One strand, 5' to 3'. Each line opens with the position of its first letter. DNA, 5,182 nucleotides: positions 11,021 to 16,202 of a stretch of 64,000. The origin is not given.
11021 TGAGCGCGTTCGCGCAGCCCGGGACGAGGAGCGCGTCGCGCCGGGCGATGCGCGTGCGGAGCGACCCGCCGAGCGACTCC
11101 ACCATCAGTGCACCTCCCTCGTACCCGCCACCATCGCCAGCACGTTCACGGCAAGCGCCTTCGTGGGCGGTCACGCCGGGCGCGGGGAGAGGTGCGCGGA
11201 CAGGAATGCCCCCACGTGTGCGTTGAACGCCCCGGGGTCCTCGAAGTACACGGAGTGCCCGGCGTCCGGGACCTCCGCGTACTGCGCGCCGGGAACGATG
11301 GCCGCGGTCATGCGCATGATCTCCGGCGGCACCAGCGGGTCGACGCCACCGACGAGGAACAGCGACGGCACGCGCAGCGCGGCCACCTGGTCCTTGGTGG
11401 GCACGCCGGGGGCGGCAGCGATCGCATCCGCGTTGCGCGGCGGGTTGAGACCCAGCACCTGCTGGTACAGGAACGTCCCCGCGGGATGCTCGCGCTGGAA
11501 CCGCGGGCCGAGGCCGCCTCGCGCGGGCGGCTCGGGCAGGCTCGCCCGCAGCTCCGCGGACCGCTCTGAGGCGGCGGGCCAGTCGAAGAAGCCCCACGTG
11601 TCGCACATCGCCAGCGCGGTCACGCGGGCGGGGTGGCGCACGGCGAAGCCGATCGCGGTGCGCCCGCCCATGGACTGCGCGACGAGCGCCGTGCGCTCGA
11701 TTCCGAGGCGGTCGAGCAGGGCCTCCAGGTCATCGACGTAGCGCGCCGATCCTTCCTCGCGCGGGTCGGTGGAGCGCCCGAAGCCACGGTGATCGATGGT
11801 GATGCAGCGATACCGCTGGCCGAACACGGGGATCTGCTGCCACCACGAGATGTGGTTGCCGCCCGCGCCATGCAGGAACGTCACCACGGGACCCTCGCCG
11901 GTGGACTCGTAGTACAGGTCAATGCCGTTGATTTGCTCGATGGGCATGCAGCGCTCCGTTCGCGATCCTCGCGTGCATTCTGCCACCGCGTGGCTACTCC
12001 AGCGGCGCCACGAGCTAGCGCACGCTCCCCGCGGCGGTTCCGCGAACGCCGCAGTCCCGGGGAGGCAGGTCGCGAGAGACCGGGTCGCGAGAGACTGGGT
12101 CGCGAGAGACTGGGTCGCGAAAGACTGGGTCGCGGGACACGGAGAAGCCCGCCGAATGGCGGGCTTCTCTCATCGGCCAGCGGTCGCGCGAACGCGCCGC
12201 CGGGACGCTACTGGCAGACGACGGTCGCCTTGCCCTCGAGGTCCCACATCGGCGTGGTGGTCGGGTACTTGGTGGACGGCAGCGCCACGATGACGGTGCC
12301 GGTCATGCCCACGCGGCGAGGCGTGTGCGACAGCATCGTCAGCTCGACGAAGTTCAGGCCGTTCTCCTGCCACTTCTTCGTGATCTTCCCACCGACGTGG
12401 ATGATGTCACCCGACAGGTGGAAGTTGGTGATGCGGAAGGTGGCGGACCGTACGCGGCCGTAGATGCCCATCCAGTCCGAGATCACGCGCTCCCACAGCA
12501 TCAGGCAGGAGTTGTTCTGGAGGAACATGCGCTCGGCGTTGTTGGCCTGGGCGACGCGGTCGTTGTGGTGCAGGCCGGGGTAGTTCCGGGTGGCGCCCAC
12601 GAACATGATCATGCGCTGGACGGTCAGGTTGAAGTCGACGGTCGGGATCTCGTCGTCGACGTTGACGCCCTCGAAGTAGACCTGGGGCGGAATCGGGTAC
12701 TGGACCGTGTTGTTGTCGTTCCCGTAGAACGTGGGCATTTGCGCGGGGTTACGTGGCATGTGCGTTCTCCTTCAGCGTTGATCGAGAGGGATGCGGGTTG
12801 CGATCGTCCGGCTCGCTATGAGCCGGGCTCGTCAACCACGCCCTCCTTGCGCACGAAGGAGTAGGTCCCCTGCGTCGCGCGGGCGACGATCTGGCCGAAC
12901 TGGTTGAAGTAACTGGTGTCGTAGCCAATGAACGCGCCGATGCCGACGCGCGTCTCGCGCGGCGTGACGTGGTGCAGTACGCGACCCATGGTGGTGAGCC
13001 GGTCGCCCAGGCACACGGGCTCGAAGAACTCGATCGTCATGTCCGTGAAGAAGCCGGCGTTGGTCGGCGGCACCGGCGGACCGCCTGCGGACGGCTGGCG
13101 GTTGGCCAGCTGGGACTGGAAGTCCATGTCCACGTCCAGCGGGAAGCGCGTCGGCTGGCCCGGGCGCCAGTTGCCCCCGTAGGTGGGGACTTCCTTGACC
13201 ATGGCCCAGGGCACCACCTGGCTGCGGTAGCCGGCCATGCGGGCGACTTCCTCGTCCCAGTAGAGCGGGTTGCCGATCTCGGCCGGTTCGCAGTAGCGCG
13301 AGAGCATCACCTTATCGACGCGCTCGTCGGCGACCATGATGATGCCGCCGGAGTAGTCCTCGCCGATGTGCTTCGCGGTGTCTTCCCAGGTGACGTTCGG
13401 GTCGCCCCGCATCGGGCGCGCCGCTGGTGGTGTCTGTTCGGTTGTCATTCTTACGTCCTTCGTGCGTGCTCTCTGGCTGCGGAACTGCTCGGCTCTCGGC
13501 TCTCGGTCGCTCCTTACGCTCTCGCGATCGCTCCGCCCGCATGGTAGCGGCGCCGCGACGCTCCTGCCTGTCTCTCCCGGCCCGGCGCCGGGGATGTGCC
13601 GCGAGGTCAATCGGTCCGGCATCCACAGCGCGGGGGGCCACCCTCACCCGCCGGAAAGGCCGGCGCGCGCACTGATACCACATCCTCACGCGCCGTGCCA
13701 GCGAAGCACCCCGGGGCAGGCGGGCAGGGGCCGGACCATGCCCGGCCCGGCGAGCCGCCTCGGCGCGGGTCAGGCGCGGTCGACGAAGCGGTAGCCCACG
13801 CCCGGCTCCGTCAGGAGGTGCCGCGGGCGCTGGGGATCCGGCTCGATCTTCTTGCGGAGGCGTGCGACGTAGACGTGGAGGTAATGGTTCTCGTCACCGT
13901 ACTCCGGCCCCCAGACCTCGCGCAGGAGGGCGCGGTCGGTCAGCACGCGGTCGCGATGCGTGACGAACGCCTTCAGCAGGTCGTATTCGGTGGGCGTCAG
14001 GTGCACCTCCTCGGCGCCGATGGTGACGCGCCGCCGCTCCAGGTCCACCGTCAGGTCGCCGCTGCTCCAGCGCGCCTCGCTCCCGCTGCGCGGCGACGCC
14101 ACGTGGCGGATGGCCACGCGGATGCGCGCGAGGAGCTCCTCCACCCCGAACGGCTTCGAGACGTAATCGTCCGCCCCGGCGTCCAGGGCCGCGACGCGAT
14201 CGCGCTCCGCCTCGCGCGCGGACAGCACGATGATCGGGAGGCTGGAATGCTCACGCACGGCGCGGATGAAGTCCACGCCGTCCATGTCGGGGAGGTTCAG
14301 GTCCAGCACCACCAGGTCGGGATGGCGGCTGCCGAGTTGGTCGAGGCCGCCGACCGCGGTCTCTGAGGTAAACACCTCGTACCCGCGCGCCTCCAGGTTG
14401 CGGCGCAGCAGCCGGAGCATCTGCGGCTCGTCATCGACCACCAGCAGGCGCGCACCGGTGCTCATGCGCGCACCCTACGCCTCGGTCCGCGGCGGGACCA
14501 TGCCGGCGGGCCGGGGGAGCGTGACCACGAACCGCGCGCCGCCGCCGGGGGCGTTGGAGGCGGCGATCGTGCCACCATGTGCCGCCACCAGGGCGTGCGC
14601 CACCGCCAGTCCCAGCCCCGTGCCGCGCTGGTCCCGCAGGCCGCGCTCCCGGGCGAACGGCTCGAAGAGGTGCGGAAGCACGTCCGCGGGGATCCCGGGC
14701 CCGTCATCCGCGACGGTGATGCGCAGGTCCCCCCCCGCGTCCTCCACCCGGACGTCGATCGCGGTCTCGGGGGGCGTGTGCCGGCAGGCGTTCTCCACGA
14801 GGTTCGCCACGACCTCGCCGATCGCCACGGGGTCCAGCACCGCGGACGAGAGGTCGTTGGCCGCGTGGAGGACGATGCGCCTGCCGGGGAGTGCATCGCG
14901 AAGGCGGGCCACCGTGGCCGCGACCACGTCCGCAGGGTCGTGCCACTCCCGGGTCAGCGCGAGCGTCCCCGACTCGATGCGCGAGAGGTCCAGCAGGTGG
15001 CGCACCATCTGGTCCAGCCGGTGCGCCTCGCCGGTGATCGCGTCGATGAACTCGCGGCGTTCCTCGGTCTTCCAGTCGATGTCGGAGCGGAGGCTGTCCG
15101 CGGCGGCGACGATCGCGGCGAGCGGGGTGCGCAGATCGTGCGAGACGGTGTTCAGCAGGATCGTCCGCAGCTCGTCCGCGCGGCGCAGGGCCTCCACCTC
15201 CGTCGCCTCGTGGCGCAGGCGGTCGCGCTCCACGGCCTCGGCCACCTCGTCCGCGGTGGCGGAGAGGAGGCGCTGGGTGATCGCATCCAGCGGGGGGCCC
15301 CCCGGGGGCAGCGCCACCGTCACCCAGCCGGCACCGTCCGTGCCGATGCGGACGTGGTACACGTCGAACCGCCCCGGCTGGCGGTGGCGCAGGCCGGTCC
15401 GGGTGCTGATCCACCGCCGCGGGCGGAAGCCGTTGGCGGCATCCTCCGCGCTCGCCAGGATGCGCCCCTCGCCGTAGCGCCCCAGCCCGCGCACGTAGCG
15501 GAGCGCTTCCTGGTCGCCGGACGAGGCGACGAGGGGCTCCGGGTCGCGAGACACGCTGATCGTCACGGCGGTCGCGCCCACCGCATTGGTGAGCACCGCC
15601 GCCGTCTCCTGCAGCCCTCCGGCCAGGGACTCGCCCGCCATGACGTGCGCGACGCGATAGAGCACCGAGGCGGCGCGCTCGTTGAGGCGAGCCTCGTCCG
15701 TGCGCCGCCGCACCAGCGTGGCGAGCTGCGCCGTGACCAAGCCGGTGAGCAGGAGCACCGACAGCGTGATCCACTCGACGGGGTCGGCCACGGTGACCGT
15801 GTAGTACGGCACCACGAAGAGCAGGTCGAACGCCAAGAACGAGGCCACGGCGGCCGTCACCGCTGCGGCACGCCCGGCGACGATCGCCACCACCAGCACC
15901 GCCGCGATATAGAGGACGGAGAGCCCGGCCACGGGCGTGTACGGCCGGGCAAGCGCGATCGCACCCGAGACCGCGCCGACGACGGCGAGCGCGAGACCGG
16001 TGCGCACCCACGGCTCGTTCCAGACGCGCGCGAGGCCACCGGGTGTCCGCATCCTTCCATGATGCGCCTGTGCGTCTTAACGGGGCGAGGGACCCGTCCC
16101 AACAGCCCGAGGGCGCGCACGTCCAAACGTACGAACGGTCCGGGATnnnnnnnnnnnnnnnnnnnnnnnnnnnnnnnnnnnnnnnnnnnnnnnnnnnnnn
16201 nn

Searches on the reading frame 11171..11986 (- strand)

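Call 47: search_protein_families(library=pfam, proteins=[window:11171-11986:-], max_evalue=0.00001)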
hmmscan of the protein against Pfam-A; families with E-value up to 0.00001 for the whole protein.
window:11171-11986:- (271 aa): 3 families
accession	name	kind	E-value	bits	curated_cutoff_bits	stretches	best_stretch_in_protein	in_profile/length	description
PF00561.26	Abhydrolase_1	-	5.3e-32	111.9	25.8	2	33-140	1-109/245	alpha/beta hydrolase fold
PF12697.13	Abhydrolase_6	-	1e-19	72.5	26.3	1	37-256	3-216/217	Alpha/beta hydrolase family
PF12146.15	Hydrolase_4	-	8.8e-15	55.1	27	1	34-128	6-107/239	Serine aminopeptidase, S33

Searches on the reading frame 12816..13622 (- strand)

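Call 10: search_protein_families(library=pfam, proteins=[window:12816-13622:-])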
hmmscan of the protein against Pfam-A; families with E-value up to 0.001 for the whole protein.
window:12816-13622:- (268 aa): 1 family
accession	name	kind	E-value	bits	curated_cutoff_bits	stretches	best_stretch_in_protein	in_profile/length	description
PF13452.11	FAS1_DH_region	-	5.6e-11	43.1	22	1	99-247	11-130/132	FAS1-like, dehydratase domain region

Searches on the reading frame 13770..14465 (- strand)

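Call 10: search_protein_families(library=pfam, proteins=[window:13770-14465:-])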
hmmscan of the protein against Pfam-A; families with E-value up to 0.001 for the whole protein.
window:13770-14465:- (231 aa): 2 families
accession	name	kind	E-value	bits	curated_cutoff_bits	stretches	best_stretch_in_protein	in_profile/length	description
PF00072.30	Response_reg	-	4.7e-31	107.7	30.2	1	8-116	2-111/111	Response regulator receiver domain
PF00486.34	Trans_reg_C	-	4.4e-24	84.8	26.2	1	152-227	2-77/77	Transcriptional regulatory protein, C terminal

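Call 85: search_protein_families(library=ncbifam, proteins=[window:13770-14465:-], max_evalue=0.00001)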
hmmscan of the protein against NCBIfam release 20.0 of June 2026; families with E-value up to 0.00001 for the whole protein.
window:13770-14465:- (231 aa): 93 families (the best 25 are shown)
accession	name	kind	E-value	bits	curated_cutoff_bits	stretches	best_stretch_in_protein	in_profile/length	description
NF007820.0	PRK10529.1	equivalog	5.2e-80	268.1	325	1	6-228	3-224/225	two-component system response regulator KdpE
NF040689.1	MtrAB_MtrA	equivalog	3.9e-57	193.1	300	1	7-226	1-217/219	MtrAB system response regulator MtrA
TIGR02154.1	PhoB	equivalog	8.2e-54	182.3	296.2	1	5-227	3-225/226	phosphate regulon transcriptional regulator PhoB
NF045944.1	ResRegRpaBCyano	equivalog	1.2e-53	181.8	330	1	8-227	1-227/229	response regulator transcription factor RpaB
NF040534.1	resp_reg_YycF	equivalog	1.1e-50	172.1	340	1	6-226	2-226/231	response regulator YycF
NF041733.1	resp_reg_CseB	equivalog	3.1e-49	167.4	350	1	6-227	2-226/228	two-component system response regulator CseB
NF007005.1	PRK09468.1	equivalog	7e-48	163.1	331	1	5-228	4-232/237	osmolarity response regulator transcription factor OmpR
NF053854.1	RespRegPhoBBctds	equivalog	4.9e-47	160.2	270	1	7-227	1-224/225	two-component system response regulator PhoB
NF033117.2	vanR_ACDEGLN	exception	4.5e-46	157.3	350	1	7-226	1-224/226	VanR-ABDEGLN family response regulator transcription factor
NF033120.0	vanR_FM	exception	1.6e-41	142.4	460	1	7-227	6-229/231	vancomycin resistance response regulator transcription factor, VanR-F/VanR-M family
NF008296.0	PRK11083.1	equivalog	2.2e-41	141.7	273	1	5-226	4-224/228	two-component system response regulator CreB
TIGR01387.1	cztR_silR_copR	subfamily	2.8e-41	141.6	279.2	1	7-226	1-217/218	heavy metal response regulator transcription factor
NF007546.0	PRK10161.1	equivalog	6.4e-41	140.4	471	1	5-230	3-228/229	phosphate response regulator transcription factor PhoB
NF007928.2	PRK10643.1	equivalog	1.1e-39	136.3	330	1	6-210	2-204/216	two-component system response regulator PmrA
NF045914.1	RespRegNblR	equivalog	2.9e-39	135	300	1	5-226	7-224/228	response regulator transcription factor NblR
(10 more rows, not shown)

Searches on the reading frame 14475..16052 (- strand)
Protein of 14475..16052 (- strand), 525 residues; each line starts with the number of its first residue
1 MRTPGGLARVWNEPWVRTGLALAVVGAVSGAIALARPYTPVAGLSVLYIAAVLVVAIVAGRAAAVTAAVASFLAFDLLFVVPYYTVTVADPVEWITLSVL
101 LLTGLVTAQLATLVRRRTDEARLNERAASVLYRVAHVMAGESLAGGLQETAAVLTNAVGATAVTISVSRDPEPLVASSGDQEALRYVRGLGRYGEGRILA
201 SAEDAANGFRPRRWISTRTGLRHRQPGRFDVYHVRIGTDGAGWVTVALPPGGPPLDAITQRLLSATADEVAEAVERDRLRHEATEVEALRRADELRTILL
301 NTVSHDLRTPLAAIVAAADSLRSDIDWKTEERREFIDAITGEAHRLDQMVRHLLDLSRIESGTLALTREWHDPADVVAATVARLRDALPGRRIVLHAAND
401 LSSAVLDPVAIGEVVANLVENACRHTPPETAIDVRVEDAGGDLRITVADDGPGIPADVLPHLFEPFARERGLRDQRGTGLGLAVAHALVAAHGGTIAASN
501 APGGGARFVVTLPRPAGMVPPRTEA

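Call 10: search_protein_families(library=pfam, proteins=[window:14475-16052:-])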
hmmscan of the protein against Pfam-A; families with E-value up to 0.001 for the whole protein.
window:14475-16052:- (525 aa): 4 families
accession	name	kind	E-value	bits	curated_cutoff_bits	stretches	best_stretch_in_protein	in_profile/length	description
PF02518.31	HATPase_c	-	1.2e-31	109.9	26.4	1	407-515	2-110/111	Histidine kinase-, DNA gyrase B-, and HSP90-like ATPase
PF13493.11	DUF4118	-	6.8e-21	74.5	28.4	1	20-122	3-105/107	Domain of unknown function (DUF4118)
PF00512.31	HisKA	-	6.4e-17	61.8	26.9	1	297-362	3-66/66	His Kinase A (phospho-acceptor) domain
PF13581.12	HATPase_c_2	-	2.5e-10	40.9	27.4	1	409-490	34-110/127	Histidine kinase-like ATPase domain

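Call 85: search_protein_families(library=ncbifam, proteins=[window:14475-16052:-], max_evalue=0.00001)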
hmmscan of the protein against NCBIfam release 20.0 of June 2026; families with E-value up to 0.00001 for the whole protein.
window:14475-16052:- (525 aa): 79 families (the best 25 are shown)
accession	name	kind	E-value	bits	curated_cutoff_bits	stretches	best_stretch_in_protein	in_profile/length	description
NF007793.0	PRK10490.1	equivalog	2.9e-63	214.2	1123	2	260-515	628-883/895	two-component system sensor histidine kinase KdpD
NF046044.1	PnpS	equivalog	2.2e-42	145.5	400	1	284-513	158-390/390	two-component system histidine kinase PnpS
TIGR02966.1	phoR_proteo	equivalog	1.9e-40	138.9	334.2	1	284-511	102-332/333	phosphate regulon sensor histidine kinase PhoR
NF008312.0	PRK11100.1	equivalog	1e-36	126.8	356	1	273-514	230-474/477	two-component system sensor histidine kinase CreC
NF033092.0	HK_WalK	equivalog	3.5e-36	124.9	725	1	291-513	367-593/594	cell wall metabolism sensor histidine kinase WalK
NF012163.2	BaeS_SmeS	equivalog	2e-34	119.3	500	1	286-513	230-457/457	sensor histidine kinase efflux regulator BaeS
TIGR01386.1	cztS_silS_copS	subfamily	2.1e-34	119.3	292.55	1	303-513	248-457/457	heavy metal sensor histidine kinase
TIGR02956.1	TMAO_torS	equivalog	6.7e-33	113.8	676.5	1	272-514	441-682/967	TMAO reductase system sensor histidine kinase/response regulator TorS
NF008468.0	PRK11360.1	equivalog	2.9e-32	111.8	646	1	287-514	385-608/616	two-component system sensor histidine kinase AtoS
NF040691.1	MtrAB_MtrB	equivalog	1.4e-31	110.1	450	1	295-518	270-496/507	MtrAB system histidine kinase MtrB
NF047874.1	MASE3_PAS_HK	subfamily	2.7e-31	109.1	560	1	278-514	380-625/655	MASE3 domain-containing sensor histidine kinase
NF006800.0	PRK09303.1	equivalog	3.4e-31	108.5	342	1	284-513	139-376/383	histidine kinase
NF041880.1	EPS_EpsF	equivalog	8.6e-31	107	900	1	284-513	262-492/492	response regulator EpsF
NF047465.1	hybrid_HK_LvrA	exception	4.9e-30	104.2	1200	1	288-515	194-423/819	hybrid histidine kinase/response regulator LvrA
NF007004.0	PRK09467.1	equivalog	9.6e-30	103.8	415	1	289-514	225-436/440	two-component system sensor histidine kinase EnvZ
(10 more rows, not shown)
